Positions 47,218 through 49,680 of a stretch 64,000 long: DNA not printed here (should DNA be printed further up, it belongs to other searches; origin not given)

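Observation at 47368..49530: HemN-like rSAM fused to a pseudo-HxsC domain that has lost its CxxxCxxC motif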

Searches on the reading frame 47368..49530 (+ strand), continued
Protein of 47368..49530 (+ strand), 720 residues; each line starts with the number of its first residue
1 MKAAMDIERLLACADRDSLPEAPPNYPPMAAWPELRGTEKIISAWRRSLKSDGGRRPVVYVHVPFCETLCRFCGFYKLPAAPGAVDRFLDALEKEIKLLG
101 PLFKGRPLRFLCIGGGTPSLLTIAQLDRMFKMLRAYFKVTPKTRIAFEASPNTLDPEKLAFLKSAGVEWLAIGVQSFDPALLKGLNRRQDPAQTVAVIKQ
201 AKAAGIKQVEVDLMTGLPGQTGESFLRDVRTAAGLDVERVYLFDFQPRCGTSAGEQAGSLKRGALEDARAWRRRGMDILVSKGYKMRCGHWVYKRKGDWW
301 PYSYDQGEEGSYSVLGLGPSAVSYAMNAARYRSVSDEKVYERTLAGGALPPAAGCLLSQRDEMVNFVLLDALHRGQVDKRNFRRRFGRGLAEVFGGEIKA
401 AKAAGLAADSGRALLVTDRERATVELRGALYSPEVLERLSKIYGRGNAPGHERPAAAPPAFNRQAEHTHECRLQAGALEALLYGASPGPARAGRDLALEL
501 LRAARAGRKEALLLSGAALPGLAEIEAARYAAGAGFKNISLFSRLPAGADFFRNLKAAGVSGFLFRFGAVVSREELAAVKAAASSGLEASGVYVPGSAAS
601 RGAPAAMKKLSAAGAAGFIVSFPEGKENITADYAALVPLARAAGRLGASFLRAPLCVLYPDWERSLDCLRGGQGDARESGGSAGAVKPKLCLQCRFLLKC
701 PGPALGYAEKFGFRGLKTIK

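Call 48: predict_structure(alignment_id=A3)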
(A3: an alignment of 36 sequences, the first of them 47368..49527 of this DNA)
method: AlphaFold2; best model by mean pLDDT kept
length: 720 residues; sequences in the alignment: 36
mean_pLDDT: 90.0   pTM: 0.88
mean pLDDT of the five models: 90.0, 88.2, 87.7, 87.5, 86.7
residues with pLDDT >= 90: 490; 70-90: 199; 50-70: 22; < 50: 9
segments of 3 or more residues with pLDDT < 50: 451-455
pLDDT, mean of each block of 10 residues (from residue 1): 74 85 79 91 95 91 87 72 91 98 94 93 98 97 95 95 98 92 87 94 96 93 97 96 86 76 89 96 93 93 80 93 93 93 96 91 92 91 94 94 89 89 89 91 76 55 84 94 92 95 93 94 96 96 91 97 95 95 97 79 92 96 88 87 92 92 90 80 71 92 88 90
secondary structure, 60 per line:
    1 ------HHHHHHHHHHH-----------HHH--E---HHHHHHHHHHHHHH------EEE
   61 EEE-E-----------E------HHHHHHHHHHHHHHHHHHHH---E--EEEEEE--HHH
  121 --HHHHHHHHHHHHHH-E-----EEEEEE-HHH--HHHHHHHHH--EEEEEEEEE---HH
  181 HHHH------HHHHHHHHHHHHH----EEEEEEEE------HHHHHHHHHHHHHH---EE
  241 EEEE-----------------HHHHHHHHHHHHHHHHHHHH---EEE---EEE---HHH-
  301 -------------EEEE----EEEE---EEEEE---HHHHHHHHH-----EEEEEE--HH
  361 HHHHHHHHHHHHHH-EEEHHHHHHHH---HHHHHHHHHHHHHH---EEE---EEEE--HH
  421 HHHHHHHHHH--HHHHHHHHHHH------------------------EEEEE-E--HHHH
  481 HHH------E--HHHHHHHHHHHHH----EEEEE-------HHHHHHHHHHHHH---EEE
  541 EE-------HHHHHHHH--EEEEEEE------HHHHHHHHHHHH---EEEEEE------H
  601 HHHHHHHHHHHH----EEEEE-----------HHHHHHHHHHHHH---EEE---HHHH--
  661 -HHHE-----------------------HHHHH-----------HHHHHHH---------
elements in order (helices of 4 or more, strands of 3 or more residues): H7-17 H38-51 E58-63 H84-103 E110-115 H123-136 E144-149 H156-164 E167-175 H179-184 H191-203 E208-215 H222-235 E239-244 H262-281 E285-287 E291-293 E314-317 E322-325 E329-333 H337-345 E351-356 H359-374 E376-378 H379-386 H390-403 E407-409 E413-416 H419-430 H433-443 E468-472 H477-483 H493-505 E510-514 H522-534 E538-542 H550-557 E560-566 H573-584 E588-593 H600-612 E617-621 H633-645 E649-651 H655-658 H689-693 H705-711

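Call 54: fold_search(model_id=the predicted structure, library=pdb)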
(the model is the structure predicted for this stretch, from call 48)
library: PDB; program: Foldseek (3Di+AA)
matches with E <= 10: 1779; with E <= 0.001: 155
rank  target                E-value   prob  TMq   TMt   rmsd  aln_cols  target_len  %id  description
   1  1olt                  1.5e-26  1.00  0.48  0.77   5.1       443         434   23  Coproporphyrinogen III oxidase (HemN) from Escherichia coli is a Radical SAM enzyme. (released 2003-12-04)
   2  9ccb                  6.6e-09  1.00  0.23  0.38   3.7       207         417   15  X-ray crystal structure of methyl-coenzyme M reductase glutamine methylase (MgmA) from Methanothermobacter marburgensis  (released 2025-01-01)
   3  5exj                  5.9e-08  1.00  0.24  0.54   7.5       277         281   16  Crystal structure of M. tuberculosis lipoyl synthase at 1.64 A resolution (released 2016-08-10)
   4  9a6d_A                9.5e-08  1.00  0.24  0.36   9.4       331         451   13  Integrative model of MTAB-YVFG by crosslinking MS and deep learning (released 2024-09-18)
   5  3t7v                  1.6e-07  1.00  0.21  0.41  11.0       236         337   19  Crystal structure of methylornithine synthase (PylB) (released 2011-11-30)
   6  7mjy_A                1.8e-07  1.00  0.23  0.35   7.2       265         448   15  MiaB in the complex with s-adenosyl-L-homocysteine and RNA (released 2021-09-15)
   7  8vcw                  2.8e-07  1.00  0.23  0.46  10.1       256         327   15  X-Ray Crystal Structure of the biotin synthase from B. obeum (released 2024-01-24)
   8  6fd2_B                3.7e-07  1.00  0.24  0.36   5.5       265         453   20  Radical SAM 1,2-diol dehydratase AprD4 in complex with its substrate paromamine (released 2018-01-17)
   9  7pd1_A                4.9e-07  1.00  0.23  0.40  13.7       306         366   16  Crystal structure of the L-tyrosine-bound radical SAM tyrosine lyase ThiH (2-iminoacetate synthase) from Thermosinus c (released 2022-05-11)
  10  7o1o                  5.8e-07  1.00  0.21  0.39   8.7       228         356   15  Complex-B bound [FeFe]-hydrogenase maturase HydE fromT. Maritima (Auxiliary cluster deleted variant) (released 2021-05-26)
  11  5ff2                  6.4e-07  1.00  0.23  0.43  11.0       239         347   16  HydE from T. maritima in complex with (2R,4R)-TDA (released 2016-04-06)
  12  5exi                  6.4e-07  1.00  0.24  0.55   7.1       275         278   16  Crystal structure of M. tuberculosis lipoyl synthase at 2.28 A resolution (released 2016-08-10)
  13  8qmk                  6.8e-07  1.00  0.21  0.39  12.1       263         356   15  Enzymatically-produced complex-B bound TmHydE structure (released 2023-11-22)
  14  7mjx_A                7.1e-07  1.00  0.23  0.35   6.3       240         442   17  MiaB in the complex with 5'-deoxyadenosine, methionine and RNA (released 2021-09-15)
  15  3iiz                  8.0e-07  1.00  0.21  0.41  11.1       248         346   17  X-ray structure of the FeFe-hydrogenase maturase HydE from T. maritima in complex with S-adenosyl-L-methionine (released 2009-09-22)
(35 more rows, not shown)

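Call 64: find_encoding_contigs(protein=P0035, flank=10000, max_places=1)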
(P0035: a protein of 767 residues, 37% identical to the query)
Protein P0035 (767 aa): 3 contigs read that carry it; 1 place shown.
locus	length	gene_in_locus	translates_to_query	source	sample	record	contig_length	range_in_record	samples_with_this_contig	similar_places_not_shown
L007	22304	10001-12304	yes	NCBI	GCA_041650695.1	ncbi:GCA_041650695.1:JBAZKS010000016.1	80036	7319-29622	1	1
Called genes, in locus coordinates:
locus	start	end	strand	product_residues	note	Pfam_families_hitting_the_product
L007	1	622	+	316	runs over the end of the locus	PF04055:Radical_SAM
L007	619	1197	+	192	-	-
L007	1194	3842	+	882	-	PF03699:UPF0182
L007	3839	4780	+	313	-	PF04055:Radical_SAM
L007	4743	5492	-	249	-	PF00590:TP_methylase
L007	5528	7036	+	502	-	PF04055:Radical_SAM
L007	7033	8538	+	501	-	PF13472:Lipase_GDSL_2 (faint), PF13432:TPR_16 (weak)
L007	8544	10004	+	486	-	PF04055:Radical_SAM, PF13353:Fer4_12 (weak)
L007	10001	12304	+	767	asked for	PF04055:Radical_SAM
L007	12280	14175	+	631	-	PF04055:Radical_SAM, PF13353:Fer4_12 (weak)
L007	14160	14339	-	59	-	PF19451:DUF5989 (weak)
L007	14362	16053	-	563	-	PF02543:Carbam_trans_N, PF16861:Carbam_trans_C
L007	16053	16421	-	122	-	-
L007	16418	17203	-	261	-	-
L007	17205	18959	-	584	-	PF00657:Lipase_GDSL (weak), PF13472:Lipase_GDSL_2, PF12895:ANAPC3 (faint)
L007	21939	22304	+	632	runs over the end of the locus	PF04055:Radical_SAM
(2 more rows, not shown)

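Call 66: find_encoding_contigs(protein=P0031, flank=10000, max_places=1)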
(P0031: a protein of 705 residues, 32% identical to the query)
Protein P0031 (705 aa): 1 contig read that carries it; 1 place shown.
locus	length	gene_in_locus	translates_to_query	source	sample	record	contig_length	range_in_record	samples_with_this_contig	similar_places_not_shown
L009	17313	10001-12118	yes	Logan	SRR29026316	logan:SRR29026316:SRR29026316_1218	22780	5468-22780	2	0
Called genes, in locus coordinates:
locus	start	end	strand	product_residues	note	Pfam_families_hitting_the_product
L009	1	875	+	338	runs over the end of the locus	PF04055:Radical_SAM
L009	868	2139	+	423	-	PF04055:Radical_SAM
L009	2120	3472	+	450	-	PF04055:Radical_SAM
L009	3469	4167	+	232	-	PF01902:Diphthami_syn_2_N (weak), PF28410:Diphthami_syn_2_C (weak)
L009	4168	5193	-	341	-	PF04055:Radical_SAM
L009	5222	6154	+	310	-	PF04055:Radical_SAM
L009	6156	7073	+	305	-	PF01136:Peptidase_U32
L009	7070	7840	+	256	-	-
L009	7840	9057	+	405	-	PF04055:Radical_SAM, PF13353:Fer4_12 (weak)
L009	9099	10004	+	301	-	PF04055:Radical_SAM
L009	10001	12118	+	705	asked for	PF04055:Radical_SAM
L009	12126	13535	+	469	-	PF04055:Radical_SAM, PF13353:Fer4_12 (weak)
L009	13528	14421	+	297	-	PF04055:Radical_SAM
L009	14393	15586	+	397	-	-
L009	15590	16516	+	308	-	PF04055:Radical_SAM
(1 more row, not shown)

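Call 74: find_related_loci(query=A3, collection=genome_contigs, flank=3000)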
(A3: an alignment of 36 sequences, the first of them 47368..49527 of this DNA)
Query A3 (720 aa) in genome_contigs; peptide patterns used: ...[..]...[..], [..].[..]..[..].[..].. (x = any residue, [..] = any of these).
102 stretches matched a pattern; 19 encode a relative of the query (tblastn E <= 1e-3); 19 distinct loci.
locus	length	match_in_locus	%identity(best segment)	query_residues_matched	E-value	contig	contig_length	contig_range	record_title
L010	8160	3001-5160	95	1-720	0e+0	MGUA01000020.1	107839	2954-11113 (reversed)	MAG: Elusimicrobia bacterium GWB2_63_22 gwb2_scaffold_360, whole genome shotgun sequence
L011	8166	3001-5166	65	2-720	0e+0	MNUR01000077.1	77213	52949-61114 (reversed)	MAG: Elusimicrobia bacterium CG1_02_56_21 cg1_0.2_scaffold_148_c, whole genome shotgun sequence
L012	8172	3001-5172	68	4-720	0e+0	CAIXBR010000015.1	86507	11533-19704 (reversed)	MAG: uncultured Elusimicrobia bacterium isolate AlinenLipids_bin-3311 genome assembly, contig: bin-3311:015/132, whole g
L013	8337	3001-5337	41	7-719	3e-172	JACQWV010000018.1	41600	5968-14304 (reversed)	MAG: Elusimicrobia bacterium isolate NC_groundwater_1498_Pr4_B-0.1um_45_12 SR1-18-B1_scaffold_23166, whole genome shotgu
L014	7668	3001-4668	49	6-542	2e-157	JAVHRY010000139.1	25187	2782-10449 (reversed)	MAG: Elusimicrobiales bacterium isolate WB02no17_58_19 NODE_942_length_25187_cov_12.692583, whole genome shotgun sequenc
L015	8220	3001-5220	40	7-712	1e-156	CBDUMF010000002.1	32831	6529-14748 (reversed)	MAG TPA_asm: uncultured Elusimicrobia bacterium isolate SRR6823441_binner13_Refined_139 genome assembly, contig: ERZ1742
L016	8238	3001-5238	40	7-720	1e-149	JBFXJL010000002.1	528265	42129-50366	MAG: Elusimicrobiales bacterium isolate CA_2019_TPIn_50 NODE_29_length_528265_cov_37.272147_TPIn, whole genome shotgun s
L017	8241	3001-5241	39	7-720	2e-145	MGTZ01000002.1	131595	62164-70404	MAG: Elusimicrobia bacterium GWB2_63_16 gwb2_scaffold_109, whole genome shotgun sequence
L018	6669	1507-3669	40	7-715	2e-132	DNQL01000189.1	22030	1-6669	MAG TPA_asm: Elusimicrobia bacterium isolate UBA11179 contig_40182, whole genome shotgun sequence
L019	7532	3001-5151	35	7-711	7e-131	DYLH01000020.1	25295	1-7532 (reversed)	MAG TPA_asm: Elusimicrobium sp. isolate SulCav_AS07-7_37_2065 SulCav_AS07_7_1844_length_25295_cov_1411_675198, whole gen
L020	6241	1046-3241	34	7-720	5e-126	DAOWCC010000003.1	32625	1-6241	MAG TPA_asm: Elusimicrobiota bacterium isolate CSMAG_1877 CSMAG_1877_k141_5113612_length_32625_cov_12.2012, whole genome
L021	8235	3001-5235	37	10-720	8e-116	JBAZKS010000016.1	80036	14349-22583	MAG: Elusimicrobiota bacterium isolate SO_2017_LW4_15 scaffold_911_c1_LW137-91_2017, whole genome shotgun sequence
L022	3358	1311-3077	45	15-720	2e-111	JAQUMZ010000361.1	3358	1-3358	MAG: Elusimicrobia bacterium isolate STD1_166 NODE_136356_length_3358_cov_1.753946_Sandtown_D1, whole genome shotgun seq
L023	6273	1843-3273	45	58-522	1e-105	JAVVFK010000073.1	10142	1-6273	MAG: Elusimicrobiales bacterium isolate TamC13-45 NODE_73_length_10142_cov_3.704223, whole genome shotgun sequence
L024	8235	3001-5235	31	5-717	3e-108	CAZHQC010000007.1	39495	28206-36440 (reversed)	MAG TPA_asm: uncultured Elusimicrobiaceae bacterium isolate binchicken_co49_18 genome assembly, contig: NODE_300_length_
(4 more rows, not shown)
